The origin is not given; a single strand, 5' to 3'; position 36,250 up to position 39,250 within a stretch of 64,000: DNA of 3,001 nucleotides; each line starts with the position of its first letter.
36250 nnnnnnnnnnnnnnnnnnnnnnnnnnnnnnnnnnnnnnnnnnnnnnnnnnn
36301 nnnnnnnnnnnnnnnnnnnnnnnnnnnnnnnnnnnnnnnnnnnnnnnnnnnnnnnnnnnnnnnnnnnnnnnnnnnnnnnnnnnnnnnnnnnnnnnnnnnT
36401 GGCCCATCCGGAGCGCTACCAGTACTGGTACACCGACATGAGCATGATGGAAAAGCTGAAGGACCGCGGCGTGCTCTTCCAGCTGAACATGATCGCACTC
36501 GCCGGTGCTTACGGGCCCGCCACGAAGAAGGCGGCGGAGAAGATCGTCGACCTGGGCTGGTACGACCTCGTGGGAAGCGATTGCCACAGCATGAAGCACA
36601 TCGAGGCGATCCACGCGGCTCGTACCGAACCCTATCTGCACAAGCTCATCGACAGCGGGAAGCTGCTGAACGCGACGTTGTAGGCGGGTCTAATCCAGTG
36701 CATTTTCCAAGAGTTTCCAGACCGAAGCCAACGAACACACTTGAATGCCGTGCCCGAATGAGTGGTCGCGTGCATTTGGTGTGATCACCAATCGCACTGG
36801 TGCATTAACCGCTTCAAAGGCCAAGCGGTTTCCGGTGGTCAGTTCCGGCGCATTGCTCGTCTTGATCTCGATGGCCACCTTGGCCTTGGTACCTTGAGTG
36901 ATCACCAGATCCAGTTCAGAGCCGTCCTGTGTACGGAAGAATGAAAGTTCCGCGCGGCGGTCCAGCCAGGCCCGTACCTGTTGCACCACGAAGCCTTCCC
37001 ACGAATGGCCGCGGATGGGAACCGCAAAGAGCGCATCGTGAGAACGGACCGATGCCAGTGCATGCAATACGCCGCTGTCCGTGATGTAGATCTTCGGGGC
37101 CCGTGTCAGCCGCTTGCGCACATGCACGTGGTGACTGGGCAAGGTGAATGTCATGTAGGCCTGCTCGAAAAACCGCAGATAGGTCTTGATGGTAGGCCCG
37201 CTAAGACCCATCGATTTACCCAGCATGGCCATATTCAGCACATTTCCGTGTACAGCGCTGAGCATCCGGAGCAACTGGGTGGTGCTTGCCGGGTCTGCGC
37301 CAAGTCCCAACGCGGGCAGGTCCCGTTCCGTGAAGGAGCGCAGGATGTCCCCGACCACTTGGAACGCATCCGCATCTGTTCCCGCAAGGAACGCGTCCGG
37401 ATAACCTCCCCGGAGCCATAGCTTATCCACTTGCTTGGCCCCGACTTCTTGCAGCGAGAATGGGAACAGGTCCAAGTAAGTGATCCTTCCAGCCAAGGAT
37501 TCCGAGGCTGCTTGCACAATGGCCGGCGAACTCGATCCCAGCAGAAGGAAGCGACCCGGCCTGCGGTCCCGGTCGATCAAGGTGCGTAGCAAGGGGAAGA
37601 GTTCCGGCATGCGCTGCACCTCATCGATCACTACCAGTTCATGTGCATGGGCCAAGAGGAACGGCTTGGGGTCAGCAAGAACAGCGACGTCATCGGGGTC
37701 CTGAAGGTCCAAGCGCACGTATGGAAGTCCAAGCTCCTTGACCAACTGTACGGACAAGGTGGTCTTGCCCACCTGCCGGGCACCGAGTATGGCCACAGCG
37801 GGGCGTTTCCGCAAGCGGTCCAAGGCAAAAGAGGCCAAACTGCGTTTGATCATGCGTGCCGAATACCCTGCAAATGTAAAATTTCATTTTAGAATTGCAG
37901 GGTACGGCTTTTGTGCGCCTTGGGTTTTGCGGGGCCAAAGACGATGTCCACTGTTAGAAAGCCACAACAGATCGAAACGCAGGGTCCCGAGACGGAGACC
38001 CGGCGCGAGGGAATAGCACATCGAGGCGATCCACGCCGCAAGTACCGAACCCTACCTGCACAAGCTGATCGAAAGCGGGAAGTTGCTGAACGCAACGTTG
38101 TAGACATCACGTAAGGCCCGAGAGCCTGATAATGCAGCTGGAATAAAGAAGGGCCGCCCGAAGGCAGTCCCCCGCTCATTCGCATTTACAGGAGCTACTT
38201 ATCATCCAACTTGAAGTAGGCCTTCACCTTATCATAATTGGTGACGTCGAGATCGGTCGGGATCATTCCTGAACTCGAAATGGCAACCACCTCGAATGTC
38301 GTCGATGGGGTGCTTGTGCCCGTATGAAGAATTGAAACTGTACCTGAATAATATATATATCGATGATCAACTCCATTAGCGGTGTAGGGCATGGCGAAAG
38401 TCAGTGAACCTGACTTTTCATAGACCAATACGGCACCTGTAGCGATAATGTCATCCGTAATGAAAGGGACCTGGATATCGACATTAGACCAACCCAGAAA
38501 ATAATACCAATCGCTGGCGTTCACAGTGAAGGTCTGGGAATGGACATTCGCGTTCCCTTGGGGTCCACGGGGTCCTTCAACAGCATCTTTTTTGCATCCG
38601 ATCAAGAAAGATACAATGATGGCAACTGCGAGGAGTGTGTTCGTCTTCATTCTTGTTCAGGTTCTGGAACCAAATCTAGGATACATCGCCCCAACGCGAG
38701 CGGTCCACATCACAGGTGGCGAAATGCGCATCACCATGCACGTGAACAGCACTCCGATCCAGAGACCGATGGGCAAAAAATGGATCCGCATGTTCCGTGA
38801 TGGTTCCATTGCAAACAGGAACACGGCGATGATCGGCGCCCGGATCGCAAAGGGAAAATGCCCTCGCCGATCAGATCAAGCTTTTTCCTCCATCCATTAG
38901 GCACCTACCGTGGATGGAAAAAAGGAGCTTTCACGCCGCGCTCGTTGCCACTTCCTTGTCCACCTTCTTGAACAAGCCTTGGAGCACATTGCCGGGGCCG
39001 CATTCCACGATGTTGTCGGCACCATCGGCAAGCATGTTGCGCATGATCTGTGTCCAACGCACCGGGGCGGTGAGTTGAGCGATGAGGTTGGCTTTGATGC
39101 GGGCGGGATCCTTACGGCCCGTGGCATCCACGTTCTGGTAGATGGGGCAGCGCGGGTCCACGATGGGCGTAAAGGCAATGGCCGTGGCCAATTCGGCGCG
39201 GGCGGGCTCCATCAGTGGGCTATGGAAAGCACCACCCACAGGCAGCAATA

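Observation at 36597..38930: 87-bp diverged direct repeat of the cpsB 3' end flanks an AAA-ATPase (DUF4143) gene and adjoins a low-GC lipoprotein islet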

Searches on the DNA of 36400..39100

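Call 52: search_rna_families(source=window, start=36400, end=39100, threshold=evalue, max_evalue=1)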
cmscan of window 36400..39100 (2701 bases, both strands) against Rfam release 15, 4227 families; matches with E-value up to 1: 0.
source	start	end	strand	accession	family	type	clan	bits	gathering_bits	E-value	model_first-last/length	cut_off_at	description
